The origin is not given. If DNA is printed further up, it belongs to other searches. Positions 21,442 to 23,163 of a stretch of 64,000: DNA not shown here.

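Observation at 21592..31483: RpiR-controlled catabolic operon combining a tagatose/fructose-bisphosphate aldolase, PfkB and FGGY kinases, a KduI/IolB-like isomerase, NagA/NagB-like enzymes and an oxidase/Fe-S/Etf redox unit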

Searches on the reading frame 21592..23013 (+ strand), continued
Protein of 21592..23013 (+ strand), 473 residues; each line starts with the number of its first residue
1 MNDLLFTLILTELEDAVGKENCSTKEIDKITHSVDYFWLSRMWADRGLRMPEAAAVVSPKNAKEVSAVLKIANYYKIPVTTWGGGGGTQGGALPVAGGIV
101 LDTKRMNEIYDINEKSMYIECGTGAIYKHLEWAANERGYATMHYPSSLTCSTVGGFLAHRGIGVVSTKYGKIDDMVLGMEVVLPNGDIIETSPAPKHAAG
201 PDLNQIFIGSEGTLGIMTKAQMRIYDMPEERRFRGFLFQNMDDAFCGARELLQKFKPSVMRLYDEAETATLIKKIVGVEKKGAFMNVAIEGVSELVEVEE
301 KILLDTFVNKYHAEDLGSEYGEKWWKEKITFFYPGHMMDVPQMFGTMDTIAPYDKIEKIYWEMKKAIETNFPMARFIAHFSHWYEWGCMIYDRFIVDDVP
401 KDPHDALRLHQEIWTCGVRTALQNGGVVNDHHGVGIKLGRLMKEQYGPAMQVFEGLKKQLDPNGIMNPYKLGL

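Call 75: search_protein_families(library=ncbifam, proteins=[L175:16924-17967:+, L175:20063-20986:+, L175:21188-22567:-, L175:7401-9851:-, L175:6797-7153:+, L175:3375-4664:+, L175:4670-5980:-, L175:10489-11970:+], max_evalue=1e-10)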
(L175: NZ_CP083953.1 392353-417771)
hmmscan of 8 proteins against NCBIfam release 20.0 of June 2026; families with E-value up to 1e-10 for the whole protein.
L175:16924-17967:+ (347 aa): 0 families

L175:20063-20986:+ (307 aa): 14 families
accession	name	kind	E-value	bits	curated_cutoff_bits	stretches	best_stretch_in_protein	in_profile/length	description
NF006185.0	PRK08320.1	subfamily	8.5e-50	169.6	363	1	14-291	5-282/292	branched-chain amino acid aminotransferase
TIGR01122.1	ilvE_I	equivalog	1.5e-43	149.1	245.55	1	15-290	1-282/298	branched-chain-amino-acid transaminase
NF005209.0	PRK06680.1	subfamily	1.1e-39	136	320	1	13-291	4-280/286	D-amino-acid transaminase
NF009126.0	PRK12479.1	equivalog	2.6e-39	135.2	518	1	13-289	5-281/299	branched-chain-amino-acid transaminase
NF005146.0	PRK06606.1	equivalog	1e-38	133.1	279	1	12-290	7-290/307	branched-chain amino acid transaminase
TIGR01121.1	D_amino_aminoT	equivalog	1.3e-34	119.7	277.45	2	175-290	157-273/276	D-amino-acid transaminase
NF005726.0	PRK07544.1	equivalog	3e-30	105.4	396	1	11-268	10-267/295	branched-chain amino acid aminotransferase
NF005800.0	PRK07650.1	equivalog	1.1e-27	97.1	308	1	15-296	4-280/290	aminodeoxychorismate lyase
NF009896.0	PRK13356.1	equivalog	6.3e-21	74.7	262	1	174-275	166-269/287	branched-chain amino acid aminotransferase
NF009066.0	PRK12400.1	equivalog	5.8e-18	65.3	538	0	186-288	174-278/290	D-amino-acid transaminase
NF004761.0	PRK06092.1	equivalog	1.5e-16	60.4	260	1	178-267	156-247/268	aminodeoxychorismate lyase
TIGR03461.1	pabC_Proteo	equivalog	6.9e-16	58.2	176.85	1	179-268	155-246/262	aminodeoxychorismate lyase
NF005888.0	PRK07849.1-3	equivalog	1.8e-14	53.4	273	0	176-272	175-274/298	aminodeoxychorismate lyase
NF009897.0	PRK13357.1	equivalog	3.5e-11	42.5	307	0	173-267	210-314/358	branched-chain amino acid aminotransferase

L175:21188-22567:- (459 aa): 69 families (the best 25 are shown)
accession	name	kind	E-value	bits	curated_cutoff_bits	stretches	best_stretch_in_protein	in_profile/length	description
NF004767.0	PRK06105.1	subfamily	5.6e-215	714.1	517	1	1-454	1-453/460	aminotransferase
NF005682.0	PRK07480.1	subfamily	5.3e-152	506.7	510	1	9-455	14-456/459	aminotransferase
NF005684.0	PRK07482.1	subfamily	9.3e-149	495.9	687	1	8-453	8-457/464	hypothetical protein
NF005447.0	PRK07036.1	equivalog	6e-139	463.7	618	1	8-454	13-458/468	aminotransferase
NF005683.0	PRK07481.1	subfamily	9.9e-130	433.5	575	1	13-451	11-450/453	hypothetical protein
NF004625.0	PRK05965.1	subfamily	2e-128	429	729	1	7-453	5-450/460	hypothetical protein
NF005102.0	PRK06541.1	equivalog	8.7e-124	413.5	574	1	25-453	29-458/460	aspartate aminotransferase family protein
NF005812.0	PRK07678.1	subfamily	2.1e-113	379.3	488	1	8-449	10-448/451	aminotransferase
NF052567.1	OmAmTferAptACaul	equivalog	6e-108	361.3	500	1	30-449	18-429/431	omega-aminotransferase AptA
NF005685.0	PRK07483.1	equivalog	1.5e-107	360.2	485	1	31-452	13-439/444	aspartate aminotransferase family protein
NF009068.0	PRK12403.1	equivalog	4.4e-104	348.8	817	1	12-455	18-457/460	aspartate aminotransferase family protein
TIGR00508.1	bioA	equivalog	3.3e-98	329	405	1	18-448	3-418/419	adenosylmethionine--8-amino-7-oxononanoate transaminase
NF004718.0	PRK06062.1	subfamily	1.3e-95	320.6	472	1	7-450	18-448/454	hypothetical protein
NF005375.0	PRK06917.1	equivalog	3.7e-94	316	535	1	33-452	17-440/448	aspartate aminotransferase family protein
NF005443.0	PRK07030.1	equivalog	2.2e-89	300.1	729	1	8-443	7-439/451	adenosylmethionine--8-amino-7-oxononanoate transaminase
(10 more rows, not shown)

L175:7401-9851:- (816 aa): 18 families
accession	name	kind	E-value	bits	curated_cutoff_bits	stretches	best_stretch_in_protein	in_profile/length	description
NF001567.0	PRK00389.1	subfamily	2e-52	178.4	300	1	472-808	36-354/359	glycine cleavage system aminomethyltransferase GcvT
TIGR01372.1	soxA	subfamily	2.4e-48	164.6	1164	1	419-814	606-994/996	sarcosine oxidase subunit alpha family protein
TIGR00528.1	gcvT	equivalog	3e-46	158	235.85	1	472-793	34-355/362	glycine cleavage system aminomethyltransferase GcvT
NF053776.1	TmaoDeMthMsil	equivalog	1.7e-42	145.9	1100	1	478-815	426-762/763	trimethylamine N-oxide demethylase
NF010093.0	PRK13579.1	equivalog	4.8e-41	140.8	459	1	473-797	44-354/371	glycine cleavage system aminomethyltransferase GcvT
TIGR02352.1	thiamin_ThiO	equivalog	3.2e-33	115.3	250.8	1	10-215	1-212/351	glycine oxidase ThiO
NF001933.0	PRK00711.1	subfamily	3.2e-29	102.2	383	1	58-240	103-286/429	D-amino acid dehydrogenase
TIGR01373.1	soxB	subfamily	9.2e-29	100.5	529.45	1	7-371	30-387/407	sarcosine oxidase subunit beta family protein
NF009133.0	PRK12486.1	equivalog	1.1e-25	90.3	410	1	467-774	41-341/369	dimethylsulfoniopropionate demethylase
NF008425.0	PRK11259.1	equivalog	2.3e-24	86.1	257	1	7-221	4-216/377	N-methyl-L-tryptophan oxidase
TIGR01377.1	soxA_mon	subfamily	6.2e-19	68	479.65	1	9-230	2-223/381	amino oxidase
TIGR03364.1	HpnW_proposed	hypoth_equivalog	2.3e-17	63.1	285.1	1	9-214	2-201/365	TIGR03364 family FAD-dependent oxidoreductase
TIGR03197.1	MnmC_Cterm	equivalog_domain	7.2e-17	61.5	174.2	1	10-214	2-207/400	FAD-dependent 5-carboxymethylaminomethyl-2-thiouridine(34) oxidoreductase MnmC1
NF050086.1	pipecolate_AmaA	exception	2.8e-16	59.2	600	0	6-236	24-261/425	L-pipecolate oxidase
NF002480.1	PRK01747.1-1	equivalog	8.7e-16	57.4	540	1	7-219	248-461/645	bifunctional tRNA (5-methylaminomethyl-2-thiouridine)(34)-methyltransferase MnmC2/FAD-dependent 5-carboxymethylaminomethyl-2-thiouridine(34)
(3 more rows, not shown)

L175:6797-7153:+ (118 aa): 0 families

L175:3375-4664:+ (429 aa): 8 families
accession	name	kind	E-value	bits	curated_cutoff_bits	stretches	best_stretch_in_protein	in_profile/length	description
NF050086.1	pipecolate_AmaA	exception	3.1e-50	171.1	600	1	11-384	9-384/425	L-pipecolate oxidase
TIGR03329.1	Phn_aa_oxid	hypoth_equivalog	1.7e-34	119.4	632.8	1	17-388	14-399/460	putative aminophosphonate oxidoreductase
TIGR02352.1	thiamin_ThiO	equivalog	7.4e-27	94.4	250.8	1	30-383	1-350/351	glycine oxidase ThiO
TIGR03197.1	MnmC_Cterm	equivalog_domain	1.7e-17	63.6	174.2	1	30-242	2-206/400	FAD-dependent 5-carboxymethylaminomethyl-2-thiouridine(34) oxidoreductase MnmC1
NF002480.1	PRK01747.1-1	equivalog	2.7e-17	62.4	540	1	26-252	247-465/645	bifunctional tRNA (5-methylaminomethyl-2-thiouridine)(34)-methyltransferase MnmC2/FAD-dependent 5-carboxymethylaminomethyl-2-thiouridine(34)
NF001933.0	PRK00711.1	subfamily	1.3e-12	47.5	383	0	29-79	2-53/429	D-amino acid dehydrogenase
TIGR03364.1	HpnW_proposed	hypoth_equivalog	4.7e-11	42.4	285.1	0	29-234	2-192/365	TIGR03364 family FAD-dependent oxidoreductase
NF009074.0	PRK12409.1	equivalog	9.3e-11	41.5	494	0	29-75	3-50/410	D-amino acid dehydrogenase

L175:4670-5980:- (436 aa): 9 families
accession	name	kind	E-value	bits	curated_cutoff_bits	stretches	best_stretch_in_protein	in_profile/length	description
NF001933.0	PRK00711.1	subfamily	1.6e-57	195.4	383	1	28-435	2-415/429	D-amino acid dehydrogenase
TIGR02352.1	thiamin_ThiO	equivalog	9.6e-34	117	250.8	1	158-420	86-348/351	glycine oxidase ThiO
NF009074.0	PRK12409.1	equivalog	1.3e-29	103.6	494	1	27-422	2-406/410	D-amino acid dehydrogenase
NF040813.1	pro_dh_Thprot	equivalog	2.2e-16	59.9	600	0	246-421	190-350/362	D-proline dehydrogenase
TIGR03197.1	MnmC_Cterm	equivalog_domain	5.8e-15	55.3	174.2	0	207-389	132-317/400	FAD-dependent 5-carboxymethylaminomethyl-2-thiouridine(34) oxidoreductase MnmC1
NF002480.1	PRK01747.1-1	equivalog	4.3e-14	51.8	540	0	206-393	379-570/645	bifunctional tRNA (5-methylaminomethyl-2-thiouridine)(34)-methyltransferase MnmC2/FAD-dependent 5-carboxymethylaminomethyl-2-thiouridine(34)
NF008425.0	PRK11259.1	equivalog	5e-14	52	257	0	156-296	84-220/377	N-methyl-L-tryptophan oxidase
TIGR01377.1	soxA_mon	subfamily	5.9e-12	45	479.65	0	181-296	102-217/381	amino oxidase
NF050086.1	pipecolate_AmaA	exception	7.8e-12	44.6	600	0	26-73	25-72/425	L-pipecolate oxidase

L175:10489-11970:+ (493 aa): 12 families
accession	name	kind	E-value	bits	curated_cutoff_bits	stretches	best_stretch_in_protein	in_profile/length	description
TIGR01312.1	XylB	equivalog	3.2e-117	392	380.25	1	6-479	1-479/481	xylulokinase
NF011601.0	PRK15027.1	equivalog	2.6e-78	263.5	912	1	5-440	2-437/484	xylulokinase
TIGR01314.1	gntK_FGGY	equivalog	3.9e-67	226.9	648.55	1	5-488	2-498/505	gluconokinase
NF008187.0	PRK10939.1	equivalog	5.9e-43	147.2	528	1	3-473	4-493/521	autoinducer-2 kinase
TIGR01311.1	glycerol_kin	equivalog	3.6e-38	131.1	590.35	1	7-464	5-475/496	glycerol kinase GlpK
TIGR01315.1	5C_CHO_kinase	subfamily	6.7e-31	107.6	408.7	2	5-242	2-259/541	FGGY family pentulose kinase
TIGR02628.1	fuculo_kin_coli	equivalog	3.8e-30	105.2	470.9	1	8-461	6-464/465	L-fuculokinase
NF003154.0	PRK04123.1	equivalog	2.1e-29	102.7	428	1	5-481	6-535/554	ribulokinase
NF000756.0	PRK00047.1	subfamily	9.2e-29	100.1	498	1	6-464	8-476/502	glycerol kinase GlpK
TIGR01234.1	L-ribulokinase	equivalog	5.9e-19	68.2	583.25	1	43-481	53-528/536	ribulokinase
TIGR02627.1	rhamnulo_kin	equivalog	2.1e-14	53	527.95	1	83-217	80-215/454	rhamnulokinase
NF007925.0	PRK10640.1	equivalog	6.5e-13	47.9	639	0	79-213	82-217/489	rhamnulokinase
